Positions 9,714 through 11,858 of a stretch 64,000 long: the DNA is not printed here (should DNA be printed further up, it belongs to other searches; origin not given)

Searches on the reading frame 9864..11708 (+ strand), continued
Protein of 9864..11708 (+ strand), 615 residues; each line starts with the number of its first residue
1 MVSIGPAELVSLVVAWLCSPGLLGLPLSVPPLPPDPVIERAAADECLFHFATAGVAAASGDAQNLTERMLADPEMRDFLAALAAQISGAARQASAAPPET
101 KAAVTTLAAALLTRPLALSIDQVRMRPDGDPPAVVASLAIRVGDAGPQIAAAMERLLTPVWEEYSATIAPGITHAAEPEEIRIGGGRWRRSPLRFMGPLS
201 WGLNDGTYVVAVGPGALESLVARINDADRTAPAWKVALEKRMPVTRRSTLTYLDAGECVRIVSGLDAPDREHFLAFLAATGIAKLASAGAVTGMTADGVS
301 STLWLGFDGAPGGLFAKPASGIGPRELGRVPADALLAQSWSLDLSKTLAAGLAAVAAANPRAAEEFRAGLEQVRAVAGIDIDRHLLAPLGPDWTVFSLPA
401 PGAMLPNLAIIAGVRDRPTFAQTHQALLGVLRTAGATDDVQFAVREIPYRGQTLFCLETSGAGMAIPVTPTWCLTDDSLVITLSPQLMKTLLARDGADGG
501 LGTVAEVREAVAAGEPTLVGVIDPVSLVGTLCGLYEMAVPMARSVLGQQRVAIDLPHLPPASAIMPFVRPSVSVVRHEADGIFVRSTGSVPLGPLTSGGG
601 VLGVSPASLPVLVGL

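Call 42: search_protein_representatives(alignment_id=A3)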
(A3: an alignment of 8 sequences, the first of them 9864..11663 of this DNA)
Query: 8 sequences, 596 profile positions. Proteins with E-value up to 0.001 (for the whole library): 4023; up to 1e-10: 2463; up to 1e-30: 773. The best 150 are listed.
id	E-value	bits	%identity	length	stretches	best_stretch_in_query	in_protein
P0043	3.1e-253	858.1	-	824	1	1-596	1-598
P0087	3.8e-223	758.8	-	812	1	3-596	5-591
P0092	7.4e-212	721.5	-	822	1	9-596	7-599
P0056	2.0e-197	673.9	-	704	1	8-565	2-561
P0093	1.8e-183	627.8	-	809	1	8-594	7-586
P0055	6.9e-174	596.1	-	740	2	255-596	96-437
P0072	7.5e-131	454.0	-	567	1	260-596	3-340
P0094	5.4e-129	447.8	-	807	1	2-583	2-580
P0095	6.0e-122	424.6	-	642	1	15-589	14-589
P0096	9.2e-122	424.0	-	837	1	11-586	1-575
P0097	6.7e-121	421.1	-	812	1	8-588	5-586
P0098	6.0e-119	414.7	-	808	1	13-584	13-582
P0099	9.5e-119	414.0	-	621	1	10-582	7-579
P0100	3.0e-114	399.1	-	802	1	5-580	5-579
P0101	4.7e-114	398.5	-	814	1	9-587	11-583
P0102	3.7e-113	395.6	-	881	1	4-596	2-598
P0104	8.6e-113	394.3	-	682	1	3-583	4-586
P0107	9.5e-109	381.0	-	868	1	15-584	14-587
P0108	1.0e-108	380.9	-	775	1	9-590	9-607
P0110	1.8e-108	380.1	-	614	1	9-581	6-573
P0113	2.8e-106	372.8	-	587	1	10-583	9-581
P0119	3.1e-105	369.4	-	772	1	13-596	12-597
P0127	2.4e-103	363.2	-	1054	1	13-586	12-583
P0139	1.3e-101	357.4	-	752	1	9-588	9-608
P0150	8.3e-101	354.8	-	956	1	12-583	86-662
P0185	2.0e-95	337.0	-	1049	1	9-583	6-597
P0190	1.9e-94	333.8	-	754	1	4-583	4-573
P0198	1.7e-93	330.6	-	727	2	99-590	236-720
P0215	1.3e-89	317.7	-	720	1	13-589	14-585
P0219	2.6e-89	316.8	-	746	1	7-587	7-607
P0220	2.8e-89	316.7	-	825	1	10-583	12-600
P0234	4.1e-87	309.5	-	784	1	15-586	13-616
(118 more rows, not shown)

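Call 43: search_protein_families(library=pfam, proteins=[P0095, P0099, P0104, P0110, P0113, P0096, P0102, P0107, P0127, P0150], max_evalue=0.01)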
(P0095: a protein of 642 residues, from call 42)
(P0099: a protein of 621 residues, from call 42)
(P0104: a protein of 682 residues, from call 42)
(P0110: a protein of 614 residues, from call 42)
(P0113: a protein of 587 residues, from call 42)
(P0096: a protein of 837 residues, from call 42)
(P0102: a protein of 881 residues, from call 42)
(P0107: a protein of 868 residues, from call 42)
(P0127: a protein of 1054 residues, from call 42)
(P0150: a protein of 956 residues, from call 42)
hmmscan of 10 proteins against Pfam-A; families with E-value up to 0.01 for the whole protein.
P0095 (642 aa): 0 families

P0099 (621 aa): 0 families

P0104 (682 aa): 0 families

P0110 (614 aa): 0 families

P0113 (587 aa): 0 families

P0096 (837 aa): 1 family
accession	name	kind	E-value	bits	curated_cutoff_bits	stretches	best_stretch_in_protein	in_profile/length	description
PF07596.16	SBP_bac_10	-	4.8e-34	119.1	23.3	1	591-670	2-84/268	Protein of unknown function (DUF1559)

P0102 (881 aa): 1 family
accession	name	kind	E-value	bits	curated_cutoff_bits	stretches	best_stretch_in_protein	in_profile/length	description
PF07596.16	SBP_bac_10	-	4.8e-41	142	23.3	2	609-762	1-192/268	Protein of unknown function (DUF1559)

P0107 (868 aa): 2 families
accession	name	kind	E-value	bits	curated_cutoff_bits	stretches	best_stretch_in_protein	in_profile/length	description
PF07596.16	SBP_bac_10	-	1.1e-42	147.4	23.3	3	606-691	1-86/268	Protein of unknown function (DUF1559)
PF11832.13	DUF3352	-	3.4e-05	23.1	26.8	1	402-516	123-232/536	Protein of unknown function (DUF3352)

P0127 (1054 aa): 1 family
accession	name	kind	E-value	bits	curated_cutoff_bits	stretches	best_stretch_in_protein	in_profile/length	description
PF07596.16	SBP_bac_10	-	1.4e-78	265.1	23.3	4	598-755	1-196/268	Protein of unknown function (DUF1559)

P0150 (956 aa): 1 family
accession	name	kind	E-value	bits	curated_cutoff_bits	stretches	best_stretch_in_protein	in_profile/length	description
PF07596.16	SBP_bac_10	-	1.2e-32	114.4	23.3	1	692-851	12-185/268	Protein of unknown function (DUF1559)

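Call 69: search_protein_families(library=pfam, alignment_id=A5, max_evalue=0.01)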
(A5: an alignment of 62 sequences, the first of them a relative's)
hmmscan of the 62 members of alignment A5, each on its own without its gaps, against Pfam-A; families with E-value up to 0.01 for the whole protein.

A. member 1, P0092 (822 aa): 1 family
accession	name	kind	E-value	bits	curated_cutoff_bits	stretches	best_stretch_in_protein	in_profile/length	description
PF07596.16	SBP_bac_10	-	4.7e-32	112.5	23.3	1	614-765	1-187/268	Protein of unknown function (DUF1559)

B. families by the number of members that match (of 62 scanned): 6 families
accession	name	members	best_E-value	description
PF07596.16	SBP_bac_10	42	1.4e-78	Protein of unknown function (DUF1559)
PF11832.13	DUF3352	12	2.9e-08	Protein of unknown function (DUF3352)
PF16859.10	TetR_C_11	1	0.00053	Tetracyclin repressor-like, C-terminal domain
PF07631.16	PSD4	1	0.0016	Protein of unknown function (DUF1592)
PF19460.4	DUF5997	1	0.0018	Family of unknown function (DUF5997)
PF10727.15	Rossmann-like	1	0.0054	Rossmann-like domain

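Call 74: list_cluster_members(proteins=[P0001, P0237])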
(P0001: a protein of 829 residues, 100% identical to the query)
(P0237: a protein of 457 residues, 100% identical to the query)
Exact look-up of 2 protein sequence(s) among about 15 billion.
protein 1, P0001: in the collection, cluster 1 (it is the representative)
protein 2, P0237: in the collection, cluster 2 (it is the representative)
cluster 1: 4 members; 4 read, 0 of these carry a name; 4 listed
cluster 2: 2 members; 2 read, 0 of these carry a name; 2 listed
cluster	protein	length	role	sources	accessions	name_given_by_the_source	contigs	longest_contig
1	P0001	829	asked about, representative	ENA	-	-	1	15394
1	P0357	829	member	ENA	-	-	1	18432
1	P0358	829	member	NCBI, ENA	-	-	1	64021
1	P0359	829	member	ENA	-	-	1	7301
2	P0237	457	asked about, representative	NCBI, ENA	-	-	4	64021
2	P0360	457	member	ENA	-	-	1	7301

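Call 78: search_solved_structures(query=A5, max_evalue=5)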
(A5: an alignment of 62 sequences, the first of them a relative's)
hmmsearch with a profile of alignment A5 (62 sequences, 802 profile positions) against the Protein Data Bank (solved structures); distinct sequences matched with E-value up to 5: 3.
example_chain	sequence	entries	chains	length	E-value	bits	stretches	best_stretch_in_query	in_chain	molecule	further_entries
1ph2_A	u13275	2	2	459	0.85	10.7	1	642-790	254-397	Telomere-binding protein alpha subunit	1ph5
1pa6_A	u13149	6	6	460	0.85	10.7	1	642-790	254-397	Telomere-binding protein alpha subunit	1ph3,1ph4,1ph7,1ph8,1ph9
1ph1_A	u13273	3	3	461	0.85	10.7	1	642-790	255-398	Telomere-binding protein alpha subunit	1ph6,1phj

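Call 81: search_protein_families(library=pfam, proteins=[L006:8489-11671:+, L011:10470-13649:+, L007:4950-5615:-, L025:3929-4570:-], max_evalue=0.1)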
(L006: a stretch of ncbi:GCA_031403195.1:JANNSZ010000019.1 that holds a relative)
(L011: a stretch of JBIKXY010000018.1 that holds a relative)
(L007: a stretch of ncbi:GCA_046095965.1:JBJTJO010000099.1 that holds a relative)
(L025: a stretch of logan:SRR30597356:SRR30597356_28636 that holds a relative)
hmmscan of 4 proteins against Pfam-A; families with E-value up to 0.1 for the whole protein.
L006:8489-11671:+ (1061 aa): 0 families

L011:10470-13649:+ (1060 aa): 0 families

L007:4950-5615:- (221 aa): 0 families

L025:3929-4570:- (213 aa): 0 families

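Call 83: search_protein_families(library=pfam, proteins=[P0185, P0220, P0234, P0108, P0119, P0190, P0139, P0219, P0215, P0198], max_evalue=0.01)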
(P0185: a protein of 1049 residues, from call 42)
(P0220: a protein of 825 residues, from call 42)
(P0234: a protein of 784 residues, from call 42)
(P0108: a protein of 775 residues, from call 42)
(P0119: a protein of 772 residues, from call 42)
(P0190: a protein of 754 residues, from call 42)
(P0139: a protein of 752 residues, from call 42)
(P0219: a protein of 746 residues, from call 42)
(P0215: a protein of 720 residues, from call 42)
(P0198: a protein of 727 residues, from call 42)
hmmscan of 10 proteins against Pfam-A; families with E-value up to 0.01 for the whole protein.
P0185 (1049 aa): 1 family
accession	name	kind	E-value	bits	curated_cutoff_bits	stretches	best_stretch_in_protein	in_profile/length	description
PF13768.12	VWA_3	-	0.0089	16.5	27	0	880-1039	2-154/155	von Willebrand factor type A domain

P0220 (825 aa): 0 families

P0234 (784 aa): 0 families

P0108 (775 aa): 0 families

P0119 (772 aa): 1 family
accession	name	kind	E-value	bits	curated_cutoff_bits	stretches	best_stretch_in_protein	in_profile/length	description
PF07596.16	SBP_bac_10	-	2e-05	25.2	23.3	1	606-641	2-36/268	Protein of unknown function (DUF1559)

P0190 (754 aa): 0 families

P0139 (752 aa): 1 family
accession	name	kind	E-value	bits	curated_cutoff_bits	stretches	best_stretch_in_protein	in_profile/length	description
PF07596.16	SBP_bac_10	-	0.0073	16.8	23.3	0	625-659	2-35/268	Protein of unknown function (DUF1559)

P0219 (746 aa): 1 family
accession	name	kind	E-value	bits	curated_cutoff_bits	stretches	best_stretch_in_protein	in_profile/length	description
PF08334.16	T2SSG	-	0.0057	17.1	21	0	694-720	54-81/108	Type II secretion system (T2SS), protein G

P0215 (720 aa): 1 family
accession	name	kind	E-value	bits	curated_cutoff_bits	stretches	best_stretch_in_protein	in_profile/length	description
PF08334.16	T2SSG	-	0.0026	18.2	21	1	648-672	57-82/108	Type II secretion system (T2SS), protein G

P0198 (727 aa): 0 families
